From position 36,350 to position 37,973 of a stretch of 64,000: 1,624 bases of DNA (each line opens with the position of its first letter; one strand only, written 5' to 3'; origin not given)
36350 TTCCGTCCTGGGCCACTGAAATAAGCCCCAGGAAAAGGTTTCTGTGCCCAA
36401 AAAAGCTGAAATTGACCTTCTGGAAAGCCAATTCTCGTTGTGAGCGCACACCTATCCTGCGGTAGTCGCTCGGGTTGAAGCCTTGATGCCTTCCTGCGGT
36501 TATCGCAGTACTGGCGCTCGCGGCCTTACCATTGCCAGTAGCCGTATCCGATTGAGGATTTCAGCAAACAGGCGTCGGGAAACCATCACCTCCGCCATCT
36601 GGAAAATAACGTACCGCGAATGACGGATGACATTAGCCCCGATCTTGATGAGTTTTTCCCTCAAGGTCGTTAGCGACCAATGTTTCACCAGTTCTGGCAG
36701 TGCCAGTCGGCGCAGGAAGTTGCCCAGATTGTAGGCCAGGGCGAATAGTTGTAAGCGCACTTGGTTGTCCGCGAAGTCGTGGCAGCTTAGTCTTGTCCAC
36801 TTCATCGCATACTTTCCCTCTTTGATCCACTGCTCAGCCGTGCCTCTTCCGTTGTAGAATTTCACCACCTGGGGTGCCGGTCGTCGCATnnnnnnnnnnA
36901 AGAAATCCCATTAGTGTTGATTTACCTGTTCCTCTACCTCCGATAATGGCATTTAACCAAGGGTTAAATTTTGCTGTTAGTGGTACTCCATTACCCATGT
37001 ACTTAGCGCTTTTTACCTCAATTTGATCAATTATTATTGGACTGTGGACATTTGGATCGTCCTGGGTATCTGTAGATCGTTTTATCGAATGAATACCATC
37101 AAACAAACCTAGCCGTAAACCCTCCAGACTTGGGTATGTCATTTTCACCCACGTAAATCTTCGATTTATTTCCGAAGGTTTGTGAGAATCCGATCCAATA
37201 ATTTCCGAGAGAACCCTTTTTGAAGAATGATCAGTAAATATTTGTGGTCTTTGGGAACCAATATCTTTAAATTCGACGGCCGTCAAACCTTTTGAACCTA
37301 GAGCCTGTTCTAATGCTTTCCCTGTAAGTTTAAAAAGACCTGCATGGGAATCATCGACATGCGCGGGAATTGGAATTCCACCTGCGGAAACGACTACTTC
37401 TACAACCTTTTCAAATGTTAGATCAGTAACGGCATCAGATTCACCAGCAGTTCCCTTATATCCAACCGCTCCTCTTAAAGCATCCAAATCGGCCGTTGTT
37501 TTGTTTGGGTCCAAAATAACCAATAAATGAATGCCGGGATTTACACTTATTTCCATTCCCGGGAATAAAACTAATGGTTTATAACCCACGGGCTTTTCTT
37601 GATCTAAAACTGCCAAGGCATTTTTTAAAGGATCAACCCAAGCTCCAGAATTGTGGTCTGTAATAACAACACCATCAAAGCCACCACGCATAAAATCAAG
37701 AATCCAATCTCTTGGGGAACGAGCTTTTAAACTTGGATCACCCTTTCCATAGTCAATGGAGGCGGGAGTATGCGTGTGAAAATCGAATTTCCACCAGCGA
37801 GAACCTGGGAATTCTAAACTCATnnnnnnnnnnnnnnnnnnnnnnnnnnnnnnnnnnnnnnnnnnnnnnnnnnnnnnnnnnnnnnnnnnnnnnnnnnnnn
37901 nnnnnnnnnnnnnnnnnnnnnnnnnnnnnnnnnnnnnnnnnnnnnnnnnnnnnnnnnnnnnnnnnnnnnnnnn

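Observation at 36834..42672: Type III restriction-modification operon with a translationally coupled third gene encoding a PHP-phosphoesterase / SMC-like ABC-ATPase, inactivated by an IS remnant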

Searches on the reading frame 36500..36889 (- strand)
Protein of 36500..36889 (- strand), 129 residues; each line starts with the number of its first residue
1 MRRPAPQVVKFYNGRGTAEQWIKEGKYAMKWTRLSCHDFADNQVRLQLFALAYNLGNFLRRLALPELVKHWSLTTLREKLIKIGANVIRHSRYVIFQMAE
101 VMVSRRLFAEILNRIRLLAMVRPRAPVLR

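Call 4: search_protein_families(library=pfam, proteins=[window:36500-36889:-], max_evalue=0.01)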
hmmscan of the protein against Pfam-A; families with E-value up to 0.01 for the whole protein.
window:36500-36889:- (129 aa): 2 families
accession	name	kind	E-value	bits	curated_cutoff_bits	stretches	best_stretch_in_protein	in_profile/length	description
PF13701.12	DDE_Tnp_1_4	-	3.2e-37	128.2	34.7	1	5-118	318-433/435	Transposase DDE domain group 1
PF01609.27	DDE_Tnp_1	-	2.7e-07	31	23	1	2-55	147-200/200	Transposase DDE domain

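Call 6: search_protein_families(library=ncbifam, proteins=[window:36500-36889:-], max_evalue=0.01)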
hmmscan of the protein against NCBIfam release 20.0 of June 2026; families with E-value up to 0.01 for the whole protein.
window:36500-36889:- (129 aa): 1 family
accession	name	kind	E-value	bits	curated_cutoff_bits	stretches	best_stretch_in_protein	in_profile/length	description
NF033539.1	transpos_IS1380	equivalog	6.6e-34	117.2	180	1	5-100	321-417/419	IS1380 family transposase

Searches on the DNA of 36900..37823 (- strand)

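Call 72: search_dna_similar(query=L016:10001-12754:+, collection=ecoli_genomes, mode=distant, max_rows=12)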
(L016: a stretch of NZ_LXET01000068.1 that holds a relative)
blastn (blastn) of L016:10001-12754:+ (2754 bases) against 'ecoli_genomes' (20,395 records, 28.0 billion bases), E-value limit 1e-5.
Records with a match: 17; places in all: 17; records where one place covers at least 80% of the query: 17.
Genomes with a match: 17 of 5426; with a place that covers at least 80% of the query: 17. Places per genome that has any: lowest 1, median 1, highest 1. On chromosomes: 13 places; on plasmids: 4.
Best place of each record, by identity: 95-99% 2; 90-95% 15.
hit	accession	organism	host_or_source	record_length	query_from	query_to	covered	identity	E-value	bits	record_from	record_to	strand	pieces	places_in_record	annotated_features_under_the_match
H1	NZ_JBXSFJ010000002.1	Escherichia coli strain PEC131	Sus scrofa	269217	1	2754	100%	95.6%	0e+0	4426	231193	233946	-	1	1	TrlF family AAA-like ATPase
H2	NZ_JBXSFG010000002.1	Escherichia coli strain PEC165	Sus scrofa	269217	1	2754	100%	95.6%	0e+0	4426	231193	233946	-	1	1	TrlF family AAA-like ATPase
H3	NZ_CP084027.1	Escherichia coli strain 035053C1pKPC2_Vir_090515B1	conjugation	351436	1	2753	100%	91.3%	0e+0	3888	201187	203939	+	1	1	TrlF family AAA-like ATPase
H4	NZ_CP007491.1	Escherichia coli strain ACN002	-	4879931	1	2753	100%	91.2%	0e+0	3874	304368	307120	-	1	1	TrlF family AAA-like ATPase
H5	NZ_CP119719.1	Escherichia coli strain IZSBS22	missing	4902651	1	2753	100%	91.2%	0e+0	3874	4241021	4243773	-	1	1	TrlF family AAA-like ATPase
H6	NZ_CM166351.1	Escherichia coli strain CH4790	Homo sapiens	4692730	1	2753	100%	91.2%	0e+0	3874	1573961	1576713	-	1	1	TrlF family AAA-like ATPase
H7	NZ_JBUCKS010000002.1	Escherichia coli strain 2196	Homo sapiens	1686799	1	2753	100%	91.2%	0e+0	3874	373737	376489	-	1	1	TrlF family AAA-like ATPase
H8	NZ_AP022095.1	Escherichia coli strain WP4-S18-ESBL-08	-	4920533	1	2753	100%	91.2%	0e+0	3870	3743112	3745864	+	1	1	TrlF family AAA-like ATPase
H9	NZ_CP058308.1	Escherichia coli strain AMSCJX04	Giant Panda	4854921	1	2753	100%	91.2%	0e+0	3870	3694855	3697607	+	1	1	TrlF family AAA-like ATPase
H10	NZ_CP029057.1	Escherichia coli strain FORC_081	chicken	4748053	1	2753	100%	91.2%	0e+0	3870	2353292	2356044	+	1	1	TrlF family AAA-like ATPase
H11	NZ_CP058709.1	Escherichia coli strain S163-2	Manis javanica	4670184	1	2753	100%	91.2%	0e+0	3870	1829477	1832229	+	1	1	TrlF family AAA-like ATPase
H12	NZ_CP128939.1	Escherichia coli strain TUM9754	missing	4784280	1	2753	100%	91.2%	0e+0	3870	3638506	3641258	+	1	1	TrlF family AAA-like ATPase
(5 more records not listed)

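Call 74: get_annotated_region(hit=H4, flank=7000)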
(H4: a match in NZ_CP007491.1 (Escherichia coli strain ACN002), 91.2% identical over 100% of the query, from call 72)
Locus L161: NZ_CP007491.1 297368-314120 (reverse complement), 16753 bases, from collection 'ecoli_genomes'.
description: Escherichia coli strain ACN002 chromosome, complete genome
organism: Escherichia coli strain ACN002 (NCBI taxid 562)
replicon: chromosome; assembly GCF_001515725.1
host: -; source: -; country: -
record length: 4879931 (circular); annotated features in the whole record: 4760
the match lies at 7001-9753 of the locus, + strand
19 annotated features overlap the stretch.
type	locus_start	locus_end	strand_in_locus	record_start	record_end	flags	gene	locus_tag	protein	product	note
CDS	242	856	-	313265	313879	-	yagU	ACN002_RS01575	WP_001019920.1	YagU family protein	-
CDS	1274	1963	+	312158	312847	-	paoA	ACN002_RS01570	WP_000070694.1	aldehyde dehydrogenase iron-sulfur subunit PaoA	-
CDS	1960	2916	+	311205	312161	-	paoB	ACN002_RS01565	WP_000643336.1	aldehyde oxidoreductase FAD-binding subunit PaoB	-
CDS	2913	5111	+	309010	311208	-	paoC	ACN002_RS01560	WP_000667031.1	aldehyde oxidoreductase molybdenum-binding subunit PaoC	-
CDS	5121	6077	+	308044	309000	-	paoD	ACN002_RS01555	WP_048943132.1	molybdenum cofactor insertion chaperone PaoD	-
CDS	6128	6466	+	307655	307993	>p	-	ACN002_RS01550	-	LysR substrate-binding domain-containing protein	incomplete; partial in the middle of a contig; missing N-terminus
CDS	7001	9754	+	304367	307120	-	-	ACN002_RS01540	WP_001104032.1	TrlF family AAA-like ATPase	-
CDS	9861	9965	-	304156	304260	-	-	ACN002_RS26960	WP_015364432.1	hypothetical protein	-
CDS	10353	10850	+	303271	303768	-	-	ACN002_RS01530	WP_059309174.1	hypothetical protein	-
CDS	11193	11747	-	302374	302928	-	pinE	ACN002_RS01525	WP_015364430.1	site-specific DNA recombinase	-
CDS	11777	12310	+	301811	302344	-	-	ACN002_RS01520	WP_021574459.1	phage tail protein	-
CDS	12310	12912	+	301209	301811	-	tfaE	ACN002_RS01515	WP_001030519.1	tail fiber assembly protein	-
CDS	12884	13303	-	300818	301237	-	-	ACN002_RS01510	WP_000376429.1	tail fiber assembly protein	-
CDS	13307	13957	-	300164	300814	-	-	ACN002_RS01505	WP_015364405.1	gp53-like domain-containing protein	-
CDS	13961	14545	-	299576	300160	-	ymfQ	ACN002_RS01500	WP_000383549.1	YmfQ family protein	-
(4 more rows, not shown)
